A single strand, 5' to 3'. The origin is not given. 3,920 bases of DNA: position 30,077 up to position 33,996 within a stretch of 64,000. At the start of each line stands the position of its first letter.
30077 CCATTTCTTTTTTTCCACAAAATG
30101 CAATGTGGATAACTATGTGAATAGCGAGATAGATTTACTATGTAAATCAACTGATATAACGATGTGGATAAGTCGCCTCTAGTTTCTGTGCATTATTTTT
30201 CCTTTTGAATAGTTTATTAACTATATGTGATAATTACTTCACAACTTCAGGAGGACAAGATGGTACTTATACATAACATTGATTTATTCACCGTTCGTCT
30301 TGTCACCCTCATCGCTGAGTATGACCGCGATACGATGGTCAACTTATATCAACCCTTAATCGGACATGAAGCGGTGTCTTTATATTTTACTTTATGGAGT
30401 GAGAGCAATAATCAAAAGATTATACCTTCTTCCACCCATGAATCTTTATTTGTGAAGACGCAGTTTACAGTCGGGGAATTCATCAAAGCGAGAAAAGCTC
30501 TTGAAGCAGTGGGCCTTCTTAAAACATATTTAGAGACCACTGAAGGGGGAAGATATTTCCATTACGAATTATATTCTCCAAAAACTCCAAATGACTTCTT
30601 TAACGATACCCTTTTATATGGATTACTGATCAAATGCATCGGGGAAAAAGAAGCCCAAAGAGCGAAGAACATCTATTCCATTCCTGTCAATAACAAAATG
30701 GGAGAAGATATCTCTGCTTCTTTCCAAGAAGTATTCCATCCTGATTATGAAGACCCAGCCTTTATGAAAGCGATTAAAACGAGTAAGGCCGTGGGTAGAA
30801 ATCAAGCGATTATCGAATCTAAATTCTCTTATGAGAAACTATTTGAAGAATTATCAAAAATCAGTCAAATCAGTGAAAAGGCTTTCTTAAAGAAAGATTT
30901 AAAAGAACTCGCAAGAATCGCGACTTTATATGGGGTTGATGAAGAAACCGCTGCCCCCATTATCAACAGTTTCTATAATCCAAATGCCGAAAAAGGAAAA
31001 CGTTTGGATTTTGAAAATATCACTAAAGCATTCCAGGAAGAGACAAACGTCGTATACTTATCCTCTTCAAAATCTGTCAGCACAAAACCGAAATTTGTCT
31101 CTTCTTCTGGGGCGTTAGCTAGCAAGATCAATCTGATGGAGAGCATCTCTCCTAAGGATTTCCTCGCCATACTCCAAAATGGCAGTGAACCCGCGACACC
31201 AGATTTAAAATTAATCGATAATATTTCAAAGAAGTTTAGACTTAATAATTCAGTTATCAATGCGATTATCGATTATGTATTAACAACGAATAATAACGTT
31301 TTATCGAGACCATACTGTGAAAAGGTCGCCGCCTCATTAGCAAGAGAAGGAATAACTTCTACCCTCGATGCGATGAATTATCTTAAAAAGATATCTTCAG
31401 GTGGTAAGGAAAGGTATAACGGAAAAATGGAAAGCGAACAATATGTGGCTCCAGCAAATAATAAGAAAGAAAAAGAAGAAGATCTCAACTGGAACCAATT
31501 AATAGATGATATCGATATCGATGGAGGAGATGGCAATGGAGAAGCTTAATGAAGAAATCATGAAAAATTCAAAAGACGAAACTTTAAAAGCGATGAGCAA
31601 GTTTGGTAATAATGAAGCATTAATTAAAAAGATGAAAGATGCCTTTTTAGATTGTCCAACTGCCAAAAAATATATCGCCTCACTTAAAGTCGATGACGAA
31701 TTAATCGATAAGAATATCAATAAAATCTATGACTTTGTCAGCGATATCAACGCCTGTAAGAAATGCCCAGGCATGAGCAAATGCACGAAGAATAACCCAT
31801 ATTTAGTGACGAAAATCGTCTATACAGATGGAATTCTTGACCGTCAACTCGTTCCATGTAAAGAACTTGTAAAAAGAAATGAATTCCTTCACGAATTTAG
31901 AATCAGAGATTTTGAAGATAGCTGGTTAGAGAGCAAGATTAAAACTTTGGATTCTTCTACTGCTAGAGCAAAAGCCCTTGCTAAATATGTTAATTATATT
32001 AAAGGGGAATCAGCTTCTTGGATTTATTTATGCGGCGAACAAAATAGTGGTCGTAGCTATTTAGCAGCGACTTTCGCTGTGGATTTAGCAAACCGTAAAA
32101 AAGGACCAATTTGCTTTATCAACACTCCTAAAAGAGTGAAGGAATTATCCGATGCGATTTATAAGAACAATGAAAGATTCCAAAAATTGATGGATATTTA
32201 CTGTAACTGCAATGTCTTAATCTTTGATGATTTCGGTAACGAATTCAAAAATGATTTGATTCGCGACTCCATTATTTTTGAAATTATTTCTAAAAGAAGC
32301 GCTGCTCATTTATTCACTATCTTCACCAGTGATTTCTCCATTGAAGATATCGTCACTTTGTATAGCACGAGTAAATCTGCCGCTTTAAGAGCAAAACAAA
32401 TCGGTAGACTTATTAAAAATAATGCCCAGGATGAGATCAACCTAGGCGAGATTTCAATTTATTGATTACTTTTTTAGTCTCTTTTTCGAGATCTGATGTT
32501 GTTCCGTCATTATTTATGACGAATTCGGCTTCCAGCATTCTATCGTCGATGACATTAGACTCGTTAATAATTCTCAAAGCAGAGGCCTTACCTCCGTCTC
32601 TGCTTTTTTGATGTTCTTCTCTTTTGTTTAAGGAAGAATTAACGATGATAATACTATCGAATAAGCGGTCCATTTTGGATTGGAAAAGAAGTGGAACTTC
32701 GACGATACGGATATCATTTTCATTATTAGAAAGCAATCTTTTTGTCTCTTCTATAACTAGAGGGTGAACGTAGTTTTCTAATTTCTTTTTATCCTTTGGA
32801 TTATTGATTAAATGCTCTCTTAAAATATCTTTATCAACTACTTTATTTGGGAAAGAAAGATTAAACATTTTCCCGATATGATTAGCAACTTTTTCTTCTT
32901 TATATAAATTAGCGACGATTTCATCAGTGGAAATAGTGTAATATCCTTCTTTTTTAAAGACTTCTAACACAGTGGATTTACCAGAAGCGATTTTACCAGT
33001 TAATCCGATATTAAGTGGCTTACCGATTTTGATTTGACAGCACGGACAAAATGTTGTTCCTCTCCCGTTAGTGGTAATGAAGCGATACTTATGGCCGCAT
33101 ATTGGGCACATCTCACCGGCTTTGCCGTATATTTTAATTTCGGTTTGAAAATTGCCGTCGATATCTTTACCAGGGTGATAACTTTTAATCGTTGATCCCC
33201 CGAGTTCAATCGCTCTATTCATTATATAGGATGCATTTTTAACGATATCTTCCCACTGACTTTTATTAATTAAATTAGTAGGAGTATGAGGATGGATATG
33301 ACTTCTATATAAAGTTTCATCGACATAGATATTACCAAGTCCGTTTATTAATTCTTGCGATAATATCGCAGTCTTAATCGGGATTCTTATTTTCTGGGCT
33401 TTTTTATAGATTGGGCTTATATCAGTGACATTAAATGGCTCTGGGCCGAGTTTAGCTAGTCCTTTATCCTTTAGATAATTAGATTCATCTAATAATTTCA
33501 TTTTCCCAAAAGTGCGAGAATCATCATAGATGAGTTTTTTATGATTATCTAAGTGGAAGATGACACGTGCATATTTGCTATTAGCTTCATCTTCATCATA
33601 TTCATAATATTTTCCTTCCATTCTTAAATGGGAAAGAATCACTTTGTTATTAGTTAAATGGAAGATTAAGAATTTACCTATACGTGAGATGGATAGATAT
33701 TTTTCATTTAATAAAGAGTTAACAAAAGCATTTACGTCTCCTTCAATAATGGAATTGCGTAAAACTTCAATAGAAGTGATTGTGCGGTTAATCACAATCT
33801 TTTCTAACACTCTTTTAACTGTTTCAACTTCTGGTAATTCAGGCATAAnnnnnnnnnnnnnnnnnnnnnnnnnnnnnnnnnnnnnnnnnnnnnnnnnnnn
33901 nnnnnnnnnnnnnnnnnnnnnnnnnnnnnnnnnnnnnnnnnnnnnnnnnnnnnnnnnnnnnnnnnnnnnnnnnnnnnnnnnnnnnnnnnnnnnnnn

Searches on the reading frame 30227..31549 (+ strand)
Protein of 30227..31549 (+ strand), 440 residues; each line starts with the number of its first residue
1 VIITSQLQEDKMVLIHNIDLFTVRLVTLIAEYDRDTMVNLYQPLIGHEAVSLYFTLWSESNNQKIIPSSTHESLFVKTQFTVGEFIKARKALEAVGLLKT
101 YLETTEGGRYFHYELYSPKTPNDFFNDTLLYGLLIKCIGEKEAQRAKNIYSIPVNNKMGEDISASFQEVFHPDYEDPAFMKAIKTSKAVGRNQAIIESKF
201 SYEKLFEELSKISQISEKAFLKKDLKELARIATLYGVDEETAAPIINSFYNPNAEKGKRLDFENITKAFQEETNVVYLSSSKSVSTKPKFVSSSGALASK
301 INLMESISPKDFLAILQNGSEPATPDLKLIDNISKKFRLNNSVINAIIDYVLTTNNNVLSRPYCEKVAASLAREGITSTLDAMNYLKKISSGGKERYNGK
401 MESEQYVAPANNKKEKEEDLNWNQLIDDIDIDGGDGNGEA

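Call 76: search_protein_families(library=pfam, proteins=[window:30227-31549:+], max_evalue=0.0001)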
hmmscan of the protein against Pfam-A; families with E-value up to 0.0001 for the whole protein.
window:30227-31549:+ (440 aa): 1 family
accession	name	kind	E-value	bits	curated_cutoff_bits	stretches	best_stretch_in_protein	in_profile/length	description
PF07261.16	DnaB_2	-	9.7e-07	28.8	22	1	323-385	13-73/74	Replication initiation and membrane attachment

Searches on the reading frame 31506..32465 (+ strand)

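Call 76: search_protein_families(library=pfam, proteins=[window:31506-32465:+], max_evalue=0.0001)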
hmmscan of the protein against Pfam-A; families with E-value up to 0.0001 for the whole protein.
window:31506-32465:+ (319 aa): 3 families
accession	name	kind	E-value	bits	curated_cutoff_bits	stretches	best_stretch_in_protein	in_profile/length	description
PF01695.23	IstB_IS21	-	1.1e-06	28.8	24.1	1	168-281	90-198/238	IstB-like ATP binding protein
PF07319.16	DnaI_N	-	2.7e-05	25.2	24.1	1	24-92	5-71/94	Primosomal protein DnaI N-terminus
PF00910.28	RNA_helicase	-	3.5e-05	24.7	21.5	0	173-261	1-72/105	RNA helicase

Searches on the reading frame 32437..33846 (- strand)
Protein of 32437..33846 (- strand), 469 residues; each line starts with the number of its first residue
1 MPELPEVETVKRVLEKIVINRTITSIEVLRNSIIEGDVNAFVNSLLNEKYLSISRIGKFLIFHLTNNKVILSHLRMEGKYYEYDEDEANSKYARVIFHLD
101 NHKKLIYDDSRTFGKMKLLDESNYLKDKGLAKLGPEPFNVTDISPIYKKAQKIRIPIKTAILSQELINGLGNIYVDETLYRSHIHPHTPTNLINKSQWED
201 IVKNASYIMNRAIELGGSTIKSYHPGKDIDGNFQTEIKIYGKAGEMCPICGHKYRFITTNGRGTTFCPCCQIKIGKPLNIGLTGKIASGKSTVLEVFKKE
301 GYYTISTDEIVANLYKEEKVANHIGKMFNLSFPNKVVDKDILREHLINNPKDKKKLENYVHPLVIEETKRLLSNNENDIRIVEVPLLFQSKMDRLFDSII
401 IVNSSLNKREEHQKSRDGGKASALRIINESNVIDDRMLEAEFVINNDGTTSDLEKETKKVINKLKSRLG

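Call 76: search_protein_families(library=pfam, proteins=[window:32437-33846:-], max_evalue=0.0001)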
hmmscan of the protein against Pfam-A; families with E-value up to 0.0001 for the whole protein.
window:32437-33846:- (469 aa): 4 families
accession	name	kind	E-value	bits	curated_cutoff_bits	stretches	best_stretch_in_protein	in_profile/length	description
PF01149.29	Fapy_DNA_glyco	-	1e-30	107.2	25.5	1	1-116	1-117/117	Formamidopyrimidine-DNA glycosylase N-terminal domain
PF01121.26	CoaE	-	1.7e-28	100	27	1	280-451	3-179/180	Dephospho-CoA kinase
PF06831.19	H2TH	-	5.6e-23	81.2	34.7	1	133-222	1-91/93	Formamidopyrimidine-DNA glycosylase H2TH domain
PF06827.20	zf-FPG_IleRS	-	2.8e-05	24.3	21.3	1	244-271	1-28/30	Zinc finger found in FPG and IleRS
